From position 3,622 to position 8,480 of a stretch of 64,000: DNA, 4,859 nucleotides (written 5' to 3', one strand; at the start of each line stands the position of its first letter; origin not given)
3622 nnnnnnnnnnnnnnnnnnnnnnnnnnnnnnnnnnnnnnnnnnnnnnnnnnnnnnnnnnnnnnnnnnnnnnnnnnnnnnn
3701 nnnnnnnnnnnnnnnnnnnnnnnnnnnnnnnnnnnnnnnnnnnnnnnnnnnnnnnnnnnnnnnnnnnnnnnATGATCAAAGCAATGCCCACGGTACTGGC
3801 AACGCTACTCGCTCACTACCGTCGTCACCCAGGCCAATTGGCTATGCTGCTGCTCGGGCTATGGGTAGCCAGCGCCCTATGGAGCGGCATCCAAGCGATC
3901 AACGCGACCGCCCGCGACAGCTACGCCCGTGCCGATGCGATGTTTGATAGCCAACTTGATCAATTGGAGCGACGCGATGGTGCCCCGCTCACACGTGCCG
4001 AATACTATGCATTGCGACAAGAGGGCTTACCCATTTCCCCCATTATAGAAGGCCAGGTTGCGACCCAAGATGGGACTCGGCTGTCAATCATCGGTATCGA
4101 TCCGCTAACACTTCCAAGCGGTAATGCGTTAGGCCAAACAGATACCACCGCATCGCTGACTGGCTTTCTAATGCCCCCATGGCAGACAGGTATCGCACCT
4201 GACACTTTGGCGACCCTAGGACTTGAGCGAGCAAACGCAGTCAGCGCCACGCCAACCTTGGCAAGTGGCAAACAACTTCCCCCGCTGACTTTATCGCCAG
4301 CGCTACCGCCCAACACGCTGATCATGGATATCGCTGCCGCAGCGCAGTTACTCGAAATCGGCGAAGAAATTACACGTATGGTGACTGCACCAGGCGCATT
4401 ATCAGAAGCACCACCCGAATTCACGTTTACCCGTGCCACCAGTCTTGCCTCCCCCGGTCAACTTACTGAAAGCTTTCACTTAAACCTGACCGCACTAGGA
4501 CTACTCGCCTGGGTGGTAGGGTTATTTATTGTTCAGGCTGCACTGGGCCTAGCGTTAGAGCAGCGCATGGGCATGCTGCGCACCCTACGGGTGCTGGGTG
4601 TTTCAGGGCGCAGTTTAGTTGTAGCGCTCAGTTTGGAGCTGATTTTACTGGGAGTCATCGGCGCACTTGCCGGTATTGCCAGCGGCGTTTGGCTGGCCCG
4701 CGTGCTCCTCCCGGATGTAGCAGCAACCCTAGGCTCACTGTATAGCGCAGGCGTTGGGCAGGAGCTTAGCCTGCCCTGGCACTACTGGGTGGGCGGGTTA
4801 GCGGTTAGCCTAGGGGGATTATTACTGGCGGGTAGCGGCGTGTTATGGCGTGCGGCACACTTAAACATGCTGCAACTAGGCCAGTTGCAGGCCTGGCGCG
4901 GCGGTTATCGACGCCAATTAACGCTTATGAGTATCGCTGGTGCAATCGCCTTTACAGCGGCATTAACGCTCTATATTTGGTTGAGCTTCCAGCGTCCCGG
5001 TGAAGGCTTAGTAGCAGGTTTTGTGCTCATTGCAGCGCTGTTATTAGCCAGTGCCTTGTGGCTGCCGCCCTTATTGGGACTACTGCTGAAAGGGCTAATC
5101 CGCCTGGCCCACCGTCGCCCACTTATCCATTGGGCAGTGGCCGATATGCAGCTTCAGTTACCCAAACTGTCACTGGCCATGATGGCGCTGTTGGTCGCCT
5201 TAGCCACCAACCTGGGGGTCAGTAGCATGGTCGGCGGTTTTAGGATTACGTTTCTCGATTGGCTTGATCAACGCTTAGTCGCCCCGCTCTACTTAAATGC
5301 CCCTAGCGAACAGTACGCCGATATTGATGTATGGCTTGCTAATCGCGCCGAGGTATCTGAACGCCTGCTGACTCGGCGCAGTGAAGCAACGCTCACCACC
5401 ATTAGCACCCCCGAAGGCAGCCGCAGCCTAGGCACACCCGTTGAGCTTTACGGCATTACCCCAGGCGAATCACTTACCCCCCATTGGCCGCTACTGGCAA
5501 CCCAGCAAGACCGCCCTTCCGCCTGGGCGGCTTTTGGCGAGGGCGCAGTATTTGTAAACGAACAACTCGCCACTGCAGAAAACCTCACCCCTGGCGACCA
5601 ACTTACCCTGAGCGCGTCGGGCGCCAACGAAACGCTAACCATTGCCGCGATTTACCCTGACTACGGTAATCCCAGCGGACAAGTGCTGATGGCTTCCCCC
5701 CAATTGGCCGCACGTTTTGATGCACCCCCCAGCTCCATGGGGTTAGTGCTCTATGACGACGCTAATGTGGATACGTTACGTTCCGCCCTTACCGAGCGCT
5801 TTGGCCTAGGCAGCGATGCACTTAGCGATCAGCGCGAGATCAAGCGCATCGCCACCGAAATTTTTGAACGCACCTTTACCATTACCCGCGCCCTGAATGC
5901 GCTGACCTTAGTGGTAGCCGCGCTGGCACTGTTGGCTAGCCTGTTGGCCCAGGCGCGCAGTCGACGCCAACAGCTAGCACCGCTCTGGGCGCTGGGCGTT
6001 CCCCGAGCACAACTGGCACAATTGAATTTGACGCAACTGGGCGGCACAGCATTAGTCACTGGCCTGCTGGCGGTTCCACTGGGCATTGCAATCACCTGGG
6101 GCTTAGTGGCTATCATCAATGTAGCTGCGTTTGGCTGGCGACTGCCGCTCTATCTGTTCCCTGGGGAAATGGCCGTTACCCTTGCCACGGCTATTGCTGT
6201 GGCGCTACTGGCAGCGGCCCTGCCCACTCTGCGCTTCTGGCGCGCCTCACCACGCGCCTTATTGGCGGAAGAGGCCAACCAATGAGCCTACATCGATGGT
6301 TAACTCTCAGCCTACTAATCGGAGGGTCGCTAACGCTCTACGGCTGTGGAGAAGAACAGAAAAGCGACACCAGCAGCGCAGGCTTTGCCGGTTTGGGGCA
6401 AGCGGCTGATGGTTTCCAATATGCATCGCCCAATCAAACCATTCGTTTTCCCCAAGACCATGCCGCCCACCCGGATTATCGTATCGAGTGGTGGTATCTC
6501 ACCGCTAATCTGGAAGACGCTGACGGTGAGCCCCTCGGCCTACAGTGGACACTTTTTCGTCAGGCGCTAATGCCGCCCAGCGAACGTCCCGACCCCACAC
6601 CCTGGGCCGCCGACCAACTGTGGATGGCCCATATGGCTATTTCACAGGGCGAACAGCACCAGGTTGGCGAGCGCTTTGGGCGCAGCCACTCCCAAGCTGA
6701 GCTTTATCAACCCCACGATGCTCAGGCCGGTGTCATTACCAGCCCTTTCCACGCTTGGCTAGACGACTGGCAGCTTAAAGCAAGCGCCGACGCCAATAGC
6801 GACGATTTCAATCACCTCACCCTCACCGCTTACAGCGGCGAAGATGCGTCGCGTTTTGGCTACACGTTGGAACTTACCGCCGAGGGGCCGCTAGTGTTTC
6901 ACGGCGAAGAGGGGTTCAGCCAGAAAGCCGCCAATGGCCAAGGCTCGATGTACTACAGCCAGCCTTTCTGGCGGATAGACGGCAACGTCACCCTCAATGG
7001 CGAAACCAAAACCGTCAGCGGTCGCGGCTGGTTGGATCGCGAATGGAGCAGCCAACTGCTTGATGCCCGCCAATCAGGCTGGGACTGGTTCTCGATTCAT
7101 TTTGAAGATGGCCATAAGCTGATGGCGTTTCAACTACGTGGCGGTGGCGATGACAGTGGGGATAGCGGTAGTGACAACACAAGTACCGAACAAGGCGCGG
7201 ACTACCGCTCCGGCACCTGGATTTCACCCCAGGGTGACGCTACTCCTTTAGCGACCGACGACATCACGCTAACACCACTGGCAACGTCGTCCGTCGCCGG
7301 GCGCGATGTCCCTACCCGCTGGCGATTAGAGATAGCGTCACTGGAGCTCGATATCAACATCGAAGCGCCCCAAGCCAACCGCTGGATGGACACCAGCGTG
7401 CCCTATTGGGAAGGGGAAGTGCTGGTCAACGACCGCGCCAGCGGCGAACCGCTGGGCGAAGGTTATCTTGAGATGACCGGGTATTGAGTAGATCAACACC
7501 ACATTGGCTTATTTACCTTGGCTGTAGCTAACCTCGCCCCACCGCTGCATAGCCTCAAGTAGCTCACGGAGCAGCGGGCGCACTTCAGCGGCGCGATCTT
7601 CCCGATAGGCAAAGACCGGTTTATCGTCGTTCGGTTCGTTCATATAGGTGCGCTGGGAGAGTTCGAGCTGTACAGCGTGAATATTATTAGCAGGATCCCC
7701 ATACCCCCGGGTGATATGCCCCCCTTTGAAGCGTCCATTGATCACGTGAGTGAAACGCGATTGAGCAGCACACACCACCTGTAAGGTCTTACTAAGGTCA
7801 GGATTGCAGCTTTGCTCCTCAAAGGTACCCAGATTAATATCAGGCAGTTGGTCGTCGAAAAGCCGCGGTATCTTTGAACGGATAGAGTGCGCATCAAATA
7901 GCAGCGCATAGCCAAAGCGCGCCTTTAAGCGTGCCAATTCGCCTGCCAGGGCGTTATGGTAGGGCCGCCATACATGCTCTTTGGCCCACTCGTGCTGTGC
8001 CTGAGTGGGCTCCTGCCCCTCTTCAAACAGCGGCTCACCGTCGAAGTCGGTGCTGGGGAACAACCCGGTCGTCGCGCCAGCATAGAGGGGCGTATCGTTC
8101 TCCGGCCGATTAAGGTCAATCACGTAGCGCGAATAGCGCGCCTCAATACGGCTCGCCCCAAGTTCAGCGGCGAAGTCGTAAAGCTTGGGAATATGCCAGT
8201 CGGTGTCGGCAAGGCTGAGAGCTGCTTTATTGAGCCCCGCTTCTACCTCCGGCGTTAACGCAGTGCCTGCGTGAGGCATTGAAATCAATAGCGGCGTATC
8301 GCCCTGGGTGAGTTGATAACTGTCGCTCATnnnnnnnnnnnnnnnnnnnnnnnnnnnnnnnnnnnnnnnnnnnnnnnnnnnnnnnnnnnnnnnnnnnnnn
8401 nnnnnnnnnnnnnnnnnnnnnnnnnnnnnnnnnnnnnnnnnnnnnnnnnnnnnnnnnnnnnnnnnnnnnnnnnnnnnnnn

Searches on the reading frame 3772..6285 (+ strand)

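Call 47: search_protein_families(library=pfam, proteins=[window:3772-6285:+], max_evalue=0.00001)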
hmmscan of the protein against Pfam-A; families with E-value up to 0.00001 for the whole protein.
window:3772-6285:+ (837 aa): 1 family
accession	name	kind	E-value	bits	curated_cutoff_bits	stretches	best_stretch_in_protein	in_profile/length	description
PF02687.27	FtsX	-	3.7e-16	59.7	25.5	2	709-827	4-120/120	FtsX-like permease C-terminal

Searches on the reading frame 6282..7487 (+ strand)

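Call 47: search_protein_families(library=pfam, proteins=[window:6282-7487:+], max_evalue=0.00001)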
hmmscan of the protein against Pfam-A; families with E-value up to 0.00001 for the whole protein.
window:6282-7487:+ (401 aa): 2 families
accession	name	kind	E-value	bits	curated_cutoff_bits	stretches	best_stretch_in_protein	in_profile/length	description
PF07143.17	CrtC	-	3e-50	171.6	22.5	1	68-257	1-168/168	CrtC N-terminal lipocalin domain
PF17186.10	Lipocalin_9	-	7.6e-38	130.1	26.2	1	260-401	1-131/131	Lipocalin-like domain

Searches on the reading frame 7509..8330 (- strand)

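Call 6: search_protein_families(library=ncbifam, proteins=[window:7509-8330:-])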
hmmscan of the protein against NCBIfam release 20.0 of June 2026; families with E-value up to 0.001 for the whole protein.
window:7509-8330:- (273 aa): 1 family
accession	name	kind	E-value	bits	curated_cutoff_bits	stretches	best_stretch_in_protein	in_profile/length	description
TIGR02017.1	hutG_amidohyd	equivalog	7.9e-112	373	278.75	1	4-266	2-262/263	N-formylglutamate deformylase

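Call 7: search_protein_families(library=pfam, proteins=[window:7509-8330:-])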
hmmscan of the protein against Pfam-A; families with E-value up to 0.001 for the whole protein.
window:7509-8330:- (273 aa): 1 family
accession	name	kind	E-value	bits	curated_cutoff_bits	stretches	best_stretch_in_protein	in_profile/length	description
PF05013.17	FGase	-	2.1e-71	241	28.9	1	13-230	2-219/219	N-formylglutamate amidohydrolase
